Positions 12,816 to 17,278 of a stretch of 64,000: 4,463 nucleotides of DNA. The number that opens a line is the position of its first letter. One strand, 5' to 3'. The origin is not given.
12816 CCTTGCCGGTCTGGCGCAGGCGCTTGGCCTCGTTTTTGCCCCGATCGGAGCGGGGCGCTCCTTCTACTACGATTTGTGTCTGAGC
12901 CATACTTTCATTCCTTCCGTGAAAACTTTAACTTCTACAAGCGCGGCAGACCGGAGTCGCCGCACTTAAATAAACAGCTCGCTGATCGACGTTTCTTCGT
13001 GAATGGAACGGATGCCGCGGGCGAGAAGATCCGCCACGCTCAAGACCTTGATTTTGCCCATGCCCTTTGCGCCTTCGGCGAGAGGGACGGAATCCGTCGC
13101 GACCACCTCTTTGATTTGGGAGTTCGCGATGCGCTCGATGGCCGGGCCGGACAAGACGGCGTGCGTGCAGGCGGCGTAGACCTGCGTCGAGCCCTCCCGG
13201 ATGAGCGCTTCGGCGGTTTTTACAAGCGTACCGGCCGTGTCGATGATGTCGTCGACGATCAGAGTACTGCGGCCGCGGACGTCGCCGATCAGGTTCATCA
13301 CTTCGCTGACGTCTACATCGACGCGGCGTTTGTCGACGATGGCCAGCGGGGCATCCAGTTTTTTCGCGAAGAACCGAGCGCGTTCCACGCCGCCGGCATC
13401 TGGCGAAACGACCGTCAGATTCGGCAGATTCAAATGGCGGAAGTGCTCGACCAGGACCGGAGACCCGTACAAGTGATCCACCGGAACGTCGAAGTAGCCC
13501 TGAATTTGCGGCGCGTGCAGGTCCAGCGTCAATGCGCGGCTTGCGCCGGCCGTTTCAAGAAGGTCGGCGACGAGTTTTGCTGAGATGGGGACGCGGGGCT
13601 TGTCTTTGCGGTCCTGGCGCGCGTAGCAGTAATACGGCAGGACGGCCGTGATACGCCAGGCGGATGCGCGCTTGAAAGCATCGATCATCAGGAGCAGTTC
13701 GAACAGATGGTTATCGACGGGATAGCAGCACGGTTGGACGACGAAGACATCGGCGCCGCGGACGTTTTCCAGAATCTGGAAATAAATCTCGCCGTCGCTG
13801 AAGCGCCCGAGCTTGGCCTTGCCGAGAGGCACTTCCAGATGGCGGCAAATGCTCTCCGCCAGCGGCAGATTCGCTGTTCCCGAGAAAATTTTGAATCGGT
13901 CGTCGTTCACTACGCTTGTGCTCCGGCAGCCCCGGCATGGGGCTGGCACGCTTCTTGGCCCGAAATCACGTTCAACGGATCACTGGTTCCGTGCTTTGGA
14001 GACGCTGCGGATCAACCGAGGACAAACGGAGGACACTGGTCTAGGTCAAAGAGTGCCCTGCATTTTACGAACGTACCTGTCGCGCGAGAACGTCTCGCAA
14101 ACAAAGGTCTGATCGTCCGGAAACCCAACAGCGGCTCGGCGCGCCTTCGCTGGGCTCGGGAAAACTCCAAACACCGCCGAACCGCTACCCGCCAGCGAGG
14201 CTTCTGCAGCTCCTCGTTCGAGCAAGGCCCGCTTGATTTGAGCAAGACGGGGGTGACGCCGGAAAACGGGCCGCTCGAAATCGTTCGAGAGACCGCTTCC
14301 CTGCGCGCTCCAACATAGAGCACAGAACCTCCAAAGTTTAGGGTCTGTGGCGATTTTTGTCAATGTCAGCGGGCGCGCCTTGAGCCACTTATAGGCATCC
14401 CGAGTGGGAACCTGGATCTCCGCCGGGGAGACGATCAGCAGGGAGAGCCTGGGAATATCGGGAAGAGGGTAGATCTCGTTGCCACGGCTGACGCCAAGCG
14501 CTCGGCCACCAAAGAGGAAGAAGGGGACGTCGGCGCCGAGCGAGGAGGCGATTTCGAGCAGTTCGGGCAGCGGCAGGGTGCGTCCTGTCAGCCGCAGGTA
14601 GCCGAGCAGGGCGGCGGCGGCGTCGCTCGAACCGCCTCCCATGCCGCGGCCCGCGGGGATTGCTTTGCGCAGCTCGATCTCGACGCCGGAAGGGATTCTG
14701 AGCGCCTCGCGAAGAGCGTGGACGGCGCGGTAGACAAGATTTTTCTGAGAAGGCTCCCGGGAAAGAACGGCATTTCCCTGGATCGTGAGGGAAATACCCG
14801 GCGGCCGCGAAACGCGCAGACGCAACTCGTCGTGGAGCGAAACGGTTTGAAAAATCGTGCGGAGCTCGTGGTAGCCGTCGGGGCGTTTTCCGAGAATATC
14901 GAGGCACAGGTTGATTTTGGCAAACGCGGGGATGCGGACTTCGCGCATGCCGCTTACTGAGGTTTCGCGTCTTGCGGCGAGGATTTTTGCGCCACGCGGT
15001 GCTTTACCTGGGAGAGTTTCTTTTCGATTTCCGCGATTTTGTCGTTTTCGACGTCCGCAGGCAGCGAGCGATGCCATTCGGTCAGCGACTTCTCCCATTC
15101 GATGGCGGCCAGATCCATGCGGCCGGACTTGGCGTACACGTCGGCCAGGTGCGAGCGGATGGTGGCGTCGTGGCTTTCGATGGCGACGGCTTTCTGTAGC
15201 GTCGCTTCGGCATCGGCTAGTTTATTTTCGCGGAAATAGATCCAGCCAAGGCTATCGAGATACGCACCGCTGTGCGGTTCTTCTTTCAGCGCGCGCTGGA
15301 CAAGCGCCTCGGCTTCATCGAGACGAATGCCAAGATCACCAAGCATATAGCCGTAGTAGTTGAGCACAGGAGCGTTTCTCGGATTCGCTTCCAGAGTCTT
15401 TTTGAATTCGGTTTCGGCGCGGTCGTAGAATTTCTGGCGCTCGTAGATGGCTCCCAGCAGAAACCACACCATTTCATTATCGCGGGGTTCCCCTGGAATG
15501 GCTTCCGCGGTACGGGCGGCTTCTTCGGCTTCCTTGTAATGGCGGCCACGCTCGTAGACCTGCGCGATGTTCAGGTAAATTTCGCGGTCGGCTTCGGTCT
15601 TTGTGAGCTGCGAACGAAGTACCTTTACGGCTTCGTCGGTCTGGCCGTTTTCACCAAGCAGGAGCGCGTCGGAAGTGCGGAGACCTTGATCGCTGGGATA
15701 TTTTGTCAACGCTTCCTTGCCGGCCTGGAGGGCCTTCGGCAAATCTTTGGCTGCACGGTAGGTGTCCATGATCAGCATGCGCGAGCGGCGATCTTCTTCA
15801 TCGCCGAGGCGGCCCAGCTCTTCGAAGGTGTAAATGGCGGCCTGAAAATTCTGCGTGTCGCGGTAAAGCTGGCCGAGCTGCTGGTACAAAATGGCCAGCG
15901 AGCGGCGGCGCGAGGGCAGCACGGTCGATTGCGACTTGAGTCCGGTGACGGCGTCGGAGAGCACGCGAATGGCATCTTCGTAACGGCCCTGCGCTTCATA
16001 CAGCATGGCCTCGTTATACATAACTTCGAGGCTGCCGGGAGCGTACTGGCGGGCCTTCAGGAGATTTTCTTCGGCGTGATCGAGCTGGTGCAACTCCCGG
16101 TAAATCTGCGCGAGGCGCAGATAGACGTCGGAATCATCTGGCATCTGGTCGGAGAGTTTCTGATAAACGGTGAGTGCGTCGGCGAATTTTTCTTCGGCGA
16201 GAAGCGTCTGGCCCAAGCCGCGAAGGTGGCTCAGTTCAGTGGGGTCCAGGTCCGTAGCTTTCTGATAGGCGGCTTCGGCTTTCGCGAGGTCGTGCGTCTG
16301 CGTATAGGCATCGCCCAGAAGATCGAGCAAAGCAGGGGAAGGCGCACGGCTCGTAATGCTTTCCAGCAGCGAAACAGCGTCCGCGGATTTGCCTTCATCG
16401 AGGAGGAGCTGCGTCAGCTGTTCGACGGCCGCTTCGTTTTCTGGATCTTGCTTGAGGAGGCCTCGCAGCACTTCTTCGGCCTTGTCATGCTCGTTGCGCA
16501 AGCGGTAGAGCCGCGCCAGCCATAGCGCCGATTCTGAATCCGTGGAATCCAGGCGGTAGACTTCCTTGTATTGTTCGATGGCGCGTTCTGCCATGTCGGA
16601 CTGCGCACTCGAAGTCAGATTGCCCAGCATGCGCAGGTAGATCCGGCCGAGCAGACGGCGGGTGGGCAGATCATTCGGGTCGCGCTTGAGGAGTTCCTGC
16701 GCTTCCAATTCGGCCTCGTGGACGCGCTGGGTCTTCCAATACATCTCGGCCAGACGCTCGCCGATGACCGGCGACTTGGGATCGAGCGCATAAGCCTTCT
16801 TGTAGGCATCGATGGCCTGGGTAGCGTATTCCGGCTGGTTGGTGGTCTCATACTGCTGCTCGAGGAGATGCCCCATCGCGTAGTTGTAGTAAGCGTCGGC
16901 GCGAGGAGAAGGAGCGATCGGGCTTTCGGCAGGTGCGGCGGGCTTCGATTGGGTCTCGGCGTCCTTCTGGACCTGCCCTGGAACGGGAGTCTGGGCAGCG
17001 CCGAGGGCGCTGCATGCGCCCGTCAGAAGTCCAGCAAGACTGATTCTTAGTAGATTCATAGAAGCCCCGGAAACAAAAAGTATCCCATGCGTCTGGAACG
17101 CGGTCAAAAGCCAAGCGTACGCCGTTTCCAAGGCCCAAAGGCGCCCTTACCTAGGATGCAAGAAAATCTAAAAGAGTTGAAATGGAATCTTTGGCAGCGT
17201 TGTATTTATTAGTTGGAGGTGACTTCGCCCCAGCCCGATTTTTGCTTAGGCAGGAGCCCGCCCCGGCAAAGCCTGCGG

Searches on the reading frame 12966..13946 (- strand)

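Call 93: search_protein_families(library=pfam, proteins=[window:12966-13946:-], max_evalue=0.00001)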
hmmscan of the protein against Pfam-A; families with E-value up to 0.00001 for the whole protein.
window:12966-13946:- (326 aa): 3 families
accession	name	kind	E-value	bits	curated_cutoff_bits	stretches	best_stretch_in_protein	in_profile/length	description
PF13793.12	Pribosyltran_N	-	2.9e-52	175.9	25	1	19-134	2-117/117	N-terminal domain of ribose phosphate pyrophosphokinase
PF14572.12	Pribosyl_synth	-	1.4e-25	90.8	27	1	216-325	74-183/184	Phosphoribosyl synthetase-associated domain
PF00156.33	Pribosyltran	-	2.8e-20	72.7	26.3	1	167-268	21-130/158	Phosphoribosyl transferase domain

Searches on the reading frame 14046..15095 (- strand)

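Call 93: search_protein_families(library=pfam, proteins=[window:14046-15095:-], max_evalue=0.00001)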
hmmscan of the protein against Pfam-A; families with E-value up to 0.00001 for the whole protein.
window:14046-15095:- (349 aa): 2 families
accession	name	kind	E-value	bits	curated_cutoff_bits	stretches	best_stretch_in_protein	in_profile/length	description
PF00288.32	GHMP_kinases_N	-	9.1e-18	64.7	22.3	1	119-197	1-87/87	GHMP kinases N terminal domain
PF08544.19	GHMP_kinases_C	-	6.2e-09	36.6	21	1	269-322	17-76/85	GHMP kinases C terminal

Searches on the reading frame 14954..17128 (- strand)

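Call 93: search_protein_families(library=pfam, proteins=[window:14954-17128:-], max_evalue=0.00001)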
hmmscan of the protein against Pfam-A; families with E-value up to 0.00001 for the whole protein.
window:14954-17128:- (724 aa): 21 families
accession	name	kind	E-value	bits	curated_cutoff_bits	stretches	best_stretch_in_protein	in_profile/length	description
PF14559.12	TPR_19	-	4.9e-47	158.5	25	3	178-238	5-64/68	Tetratricopeptide repeat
PF07719.23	TPR_2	-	2.6e-44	146.1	27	0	266-297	2-33/34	Tetratricopeptide repeat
PF13432.12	TPR_16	-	5.2e-42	142.3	32.7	0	240-297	5-63/65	Tetratricopeptide repeat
PF13428.12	TPR_14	-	2.9e-40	133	23.5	0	201-240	4-43/44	Tetratricopeptide repeat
PF13431.12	TPR_17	-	5.6e-30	101.5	24.4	0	575-607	2-33/34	Tetratricopeptide repeat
PF13181.12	TPR_8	-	1.5e-29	100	25.7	0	270-297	6-33/34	Tetratricopeptide repeat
PF13424.12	TPR_12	-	3e-27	95.1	30.1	0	335-397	5-75/77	Tetratricopeptide repeat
PF00515.34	TPR_1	-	1.1e-24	85.6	27.8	0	271-297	7-33/34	Tetratricopeptide repeat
PF13414.12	TPR_11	-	1.3e-23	82.8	26.8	0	630-669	3-42/42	TPR repeat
PF23914.1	TPR_CcmH_CycH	-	3.7e-23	82.5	42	0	550-647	48-147/158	Cytochrome c-type biogenesis protein H TPR domain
PF12895.13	ANAPC3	-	3.2e-19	69.4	27.2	0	182-257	7-81/82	Anaphase-promoting complex, cyclosome, subunit 3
PF25063.1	ARM_TT21_C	-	1.6e-18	67.8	35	0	480-595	20-138/209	Tetratricopeptide repeat protein 21 C-terminal ARM domain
PF13176.12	TPR_7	-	6e-17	60.7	27.9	0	204-231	5-34/36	Tetratricopeptide repeat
PF24575.1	TPR_Slam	-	1.2e-14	55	35.2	0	286-355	36-103/104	Surface lipoprotein assembly modifier, N-terminal TPR repeats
PF13174.12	TPR_6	-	1.2e-12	48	26.3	0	200-230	2-32/33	Tetratricopeptide repeat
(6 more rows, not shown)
